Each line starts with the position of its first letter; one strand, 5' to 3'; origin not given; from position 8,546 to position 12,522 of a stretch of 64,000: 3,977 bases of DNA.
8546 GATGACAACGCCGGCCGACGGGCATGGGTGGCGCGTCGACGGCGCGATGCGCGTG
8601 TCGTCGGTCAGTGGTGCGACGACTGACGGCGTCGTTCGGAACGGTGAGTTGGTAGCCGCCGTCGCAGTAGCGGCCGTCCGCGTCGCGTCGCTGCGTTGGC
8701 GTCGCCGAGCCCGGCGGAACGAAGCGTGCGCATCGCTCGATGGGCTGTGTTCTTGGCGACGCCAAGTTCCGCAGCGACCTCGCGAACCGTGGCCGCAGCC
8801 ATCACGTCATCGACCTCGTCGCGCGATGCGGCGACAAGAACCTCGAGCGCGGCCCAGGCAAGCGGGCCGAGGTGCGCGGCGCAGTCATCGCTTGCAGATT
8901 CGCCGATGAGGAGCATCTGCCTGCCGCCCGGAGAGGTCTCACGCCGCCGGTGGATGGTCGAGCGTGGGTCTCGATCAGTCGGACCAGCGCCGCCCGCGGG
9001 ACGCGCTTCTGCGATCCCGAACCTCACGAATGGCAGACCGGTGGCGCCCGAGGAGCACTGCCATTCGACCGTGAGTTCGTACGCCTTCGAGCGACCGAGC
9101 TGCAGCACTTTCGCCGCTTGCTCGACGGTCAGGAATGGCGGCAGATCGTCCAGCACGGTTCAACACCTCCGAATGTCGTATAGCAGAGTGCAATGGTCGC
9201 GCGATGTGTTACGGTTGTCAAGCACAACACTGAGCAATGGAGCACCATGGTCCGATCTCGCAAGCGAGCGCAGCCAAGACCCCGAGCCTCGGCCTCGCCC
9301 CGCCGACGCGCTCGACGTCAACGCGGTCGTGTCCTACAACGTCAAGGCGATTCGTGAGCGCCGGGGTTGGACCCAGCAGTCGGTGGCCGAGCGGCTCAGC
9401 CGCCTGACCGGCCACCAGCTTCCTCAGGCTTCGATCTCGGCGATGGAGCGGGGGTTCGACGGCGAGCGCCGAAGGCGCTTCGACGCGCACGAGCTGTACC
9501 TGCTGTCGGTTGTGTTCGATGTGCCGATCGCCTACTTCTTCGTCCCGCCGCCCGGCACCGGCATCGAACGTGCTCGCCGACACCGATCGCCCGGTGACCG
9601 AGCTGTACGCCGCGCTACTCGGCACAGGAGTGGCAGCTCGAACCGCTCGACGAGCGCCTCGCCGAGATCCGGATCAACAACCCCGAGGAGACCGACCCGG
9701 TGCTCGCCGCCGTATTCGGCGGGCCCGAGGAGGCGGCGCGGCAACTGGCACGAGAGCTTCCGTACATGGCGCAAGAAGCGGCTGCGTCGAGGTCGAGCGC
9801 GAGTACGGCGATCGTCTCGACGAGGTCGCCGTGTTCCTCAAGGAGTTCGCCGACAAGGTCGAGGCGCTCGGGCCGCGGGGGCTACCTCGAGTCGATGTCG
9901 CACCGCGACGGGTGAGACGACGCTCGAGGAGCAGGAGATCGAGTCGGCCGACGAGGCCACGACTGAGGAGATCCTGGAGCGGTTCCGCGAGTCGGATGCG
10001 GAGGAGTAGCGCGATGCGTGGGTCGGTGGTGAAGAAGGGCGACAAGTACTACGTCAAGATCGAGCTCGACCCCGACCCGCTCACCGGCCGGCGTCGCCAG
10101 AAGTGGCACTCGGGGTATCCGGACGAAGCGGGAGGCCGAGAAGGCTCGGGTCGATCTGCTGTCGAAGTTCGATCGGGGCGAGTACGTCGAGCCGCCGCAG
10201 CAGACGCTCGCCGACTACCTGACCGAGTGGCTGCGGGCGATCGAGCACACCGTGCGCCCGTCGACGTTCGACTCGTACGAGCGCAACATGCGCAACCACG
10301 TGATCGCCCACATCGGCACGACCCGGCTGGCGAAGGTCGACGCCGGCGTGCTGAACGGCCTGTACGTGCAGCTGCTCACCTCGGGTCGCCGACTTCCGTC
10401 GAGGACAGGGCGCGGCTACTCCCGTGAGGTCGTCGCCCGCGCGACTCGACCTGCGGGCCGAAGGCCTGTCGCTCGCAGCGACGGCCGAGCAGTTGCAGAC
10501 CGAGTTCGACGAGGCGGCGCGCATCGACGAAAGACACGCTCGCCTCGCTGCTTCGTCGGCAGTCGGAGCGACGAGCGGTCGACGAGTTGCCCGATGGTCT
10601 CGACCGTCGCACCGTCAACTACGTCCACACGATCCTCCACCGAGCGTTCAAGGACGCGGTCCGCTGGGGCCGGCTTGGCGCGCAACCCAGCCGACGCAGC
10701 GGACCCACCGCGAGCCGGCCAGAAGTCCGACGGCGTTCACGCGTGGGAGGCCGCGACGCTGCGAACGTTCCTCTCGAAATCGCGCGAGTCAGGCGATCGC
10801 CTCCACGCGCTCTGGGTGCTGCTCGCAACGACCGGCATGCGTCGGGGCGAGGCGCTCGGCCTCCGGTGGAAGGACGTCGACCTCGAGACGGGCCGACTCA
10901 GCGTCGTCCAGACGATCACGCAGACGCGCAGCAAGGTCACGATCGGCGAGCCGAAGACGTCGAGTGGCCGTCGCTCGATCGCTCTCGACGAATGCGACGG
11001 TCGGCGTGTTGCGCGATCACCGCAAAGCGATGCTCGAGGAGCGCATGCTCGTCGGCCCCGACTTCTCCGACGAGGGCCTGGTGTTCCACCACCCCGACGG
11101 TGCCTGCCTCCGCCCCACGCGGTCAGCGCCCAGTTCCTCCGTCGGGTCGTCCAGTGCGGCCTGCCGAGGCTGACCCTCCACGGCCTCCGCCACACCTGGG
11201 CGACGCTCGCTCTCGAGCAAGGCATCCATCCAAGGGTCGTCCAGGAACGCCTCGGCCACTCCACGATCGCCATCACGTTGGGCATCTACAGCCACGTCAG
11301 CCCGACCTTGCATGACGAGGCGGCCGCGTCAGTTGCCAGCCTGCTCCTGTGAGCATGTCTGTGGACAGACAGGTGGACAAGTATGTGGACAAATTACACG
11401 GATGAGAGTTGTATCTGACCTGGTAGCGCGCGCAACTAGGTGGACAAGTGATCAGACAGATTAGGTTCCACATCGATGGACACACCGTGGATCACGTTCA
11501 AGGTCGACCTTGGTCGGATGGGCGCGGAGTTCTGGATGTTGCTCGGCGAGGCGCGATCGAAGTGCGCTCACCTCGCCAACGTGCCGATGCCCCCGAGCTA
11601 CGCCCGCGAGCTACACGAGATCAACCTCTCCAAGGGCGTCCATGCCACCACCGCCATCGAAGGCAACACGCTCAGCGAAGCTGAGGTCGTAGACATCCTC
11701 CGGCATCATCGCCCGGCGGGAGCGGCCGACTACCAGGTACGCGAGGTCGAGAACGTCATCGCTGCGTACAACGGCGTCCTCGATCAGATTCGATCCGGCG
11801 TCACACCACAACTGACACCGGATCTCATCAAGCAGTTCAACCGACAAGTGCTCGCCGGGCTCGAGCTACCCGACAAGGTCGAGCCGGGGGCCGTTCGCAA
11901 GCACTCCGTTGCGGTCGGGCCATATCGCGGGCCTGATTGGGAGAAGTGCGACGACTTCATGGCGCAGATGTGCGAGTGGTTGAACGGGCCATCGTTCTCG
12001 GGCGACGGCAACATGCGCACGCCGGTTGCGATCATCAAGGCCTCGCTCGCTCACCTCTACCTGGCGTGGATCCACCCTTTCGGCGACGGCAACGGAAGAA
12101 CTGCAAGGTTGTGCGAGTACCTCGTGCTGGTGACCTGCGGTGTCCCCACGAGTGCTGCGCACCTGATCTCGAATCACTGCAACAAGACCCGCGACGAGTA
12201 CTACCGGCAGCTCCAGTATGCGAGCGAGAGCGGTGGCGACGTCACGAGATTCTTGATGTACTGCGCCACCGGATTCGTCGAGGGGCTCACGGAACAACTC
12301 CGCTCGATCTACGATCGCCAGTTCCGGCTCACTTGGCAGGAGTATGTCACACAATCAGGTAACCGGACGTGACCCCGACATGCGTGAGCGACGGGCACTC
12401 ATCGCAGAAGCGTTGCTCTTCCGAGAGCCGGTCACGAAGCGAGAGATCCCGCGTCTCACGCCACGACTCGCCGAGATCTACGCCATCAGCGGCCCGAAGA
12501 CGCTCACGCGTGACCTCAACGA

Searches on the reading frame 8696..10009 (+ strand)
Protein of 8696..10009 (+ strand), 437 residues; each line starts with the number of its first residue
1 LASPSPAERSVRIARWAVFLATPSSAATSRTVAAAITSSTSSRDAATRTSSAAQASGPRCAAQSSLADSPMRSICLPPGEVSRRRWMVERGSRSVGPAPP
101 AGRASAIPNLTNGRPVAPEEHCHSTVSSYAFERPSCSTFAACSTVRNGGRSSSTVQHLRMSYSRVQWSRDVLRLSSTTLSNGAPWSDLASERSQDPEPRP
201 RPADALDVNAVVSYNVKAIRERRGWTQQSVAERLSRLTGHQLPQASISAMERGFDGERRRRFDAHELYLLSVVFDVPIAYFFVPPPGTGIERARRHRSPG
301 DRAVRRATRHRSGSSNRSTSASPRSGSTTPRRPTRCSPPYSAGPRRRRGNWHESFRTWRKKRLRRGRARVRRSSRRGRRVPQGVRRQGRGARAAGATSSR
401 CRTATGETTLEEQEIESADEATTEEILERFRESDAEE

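Call 61: search_protein_families(library=pfam, proteins=[window:8696-10009:+], max_evalue=0.001)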
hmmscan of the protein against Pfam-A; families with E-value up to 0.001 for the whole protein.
window:8696-10009:+ (437 aa): 1 family
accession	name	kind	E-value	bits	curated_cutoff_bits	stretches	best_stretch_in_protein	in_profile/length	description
PF01381.28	HTH_3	-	5.3e-06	26.8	23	1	216-281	1-55/55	Helix-turn-helix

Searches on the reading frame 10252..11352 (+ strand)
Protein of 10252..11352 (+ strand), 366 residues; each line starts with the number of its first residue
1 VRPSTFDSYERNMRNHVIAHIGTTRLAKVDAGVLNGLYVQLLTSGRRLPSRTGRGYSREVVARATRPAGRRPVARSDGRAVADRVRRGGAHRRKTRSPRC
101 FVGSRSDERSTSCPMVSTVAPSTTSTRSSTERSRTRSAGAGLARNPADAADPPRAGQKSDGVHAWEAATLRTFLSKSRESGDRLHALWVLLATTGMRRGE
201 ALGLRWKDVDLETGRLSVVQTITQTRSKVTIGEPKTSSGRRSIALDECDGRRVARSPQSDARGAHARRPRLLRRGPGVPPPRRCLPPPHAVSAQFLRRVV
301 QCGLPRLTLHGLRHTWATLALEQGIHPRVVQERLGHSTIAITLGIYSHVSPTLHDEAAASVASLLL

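Call 61: search_protein_families(library=pfam, proteins=[window:10252-11352:+], max_evalue=0.001)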
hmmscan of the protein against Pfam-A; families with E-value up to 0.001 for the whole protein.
window:10252-11352:+ (366 aa): 1 family
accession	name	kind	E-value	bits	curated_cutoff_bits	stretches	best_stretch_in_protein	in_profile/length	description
PF00589.27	Phage_integrase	-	1e-19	71.4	27.1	2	292-350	111-169/172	Phage integrase family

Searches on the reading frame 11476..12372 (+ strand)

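Call 61: search_protein_families(library=pfam, proteins=[window:11476-12372:+], max_evalue=0.001)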
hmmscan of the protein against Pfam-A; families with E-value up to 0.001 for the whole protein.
window:11476-12372:+ (298 aa): 1 family
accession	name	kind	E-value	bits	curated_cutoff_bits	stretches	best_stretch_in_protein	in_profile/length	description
PF02661.23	Fic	-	1.3e-14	55.3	24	1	113-218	2-93/93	Fic/DOC family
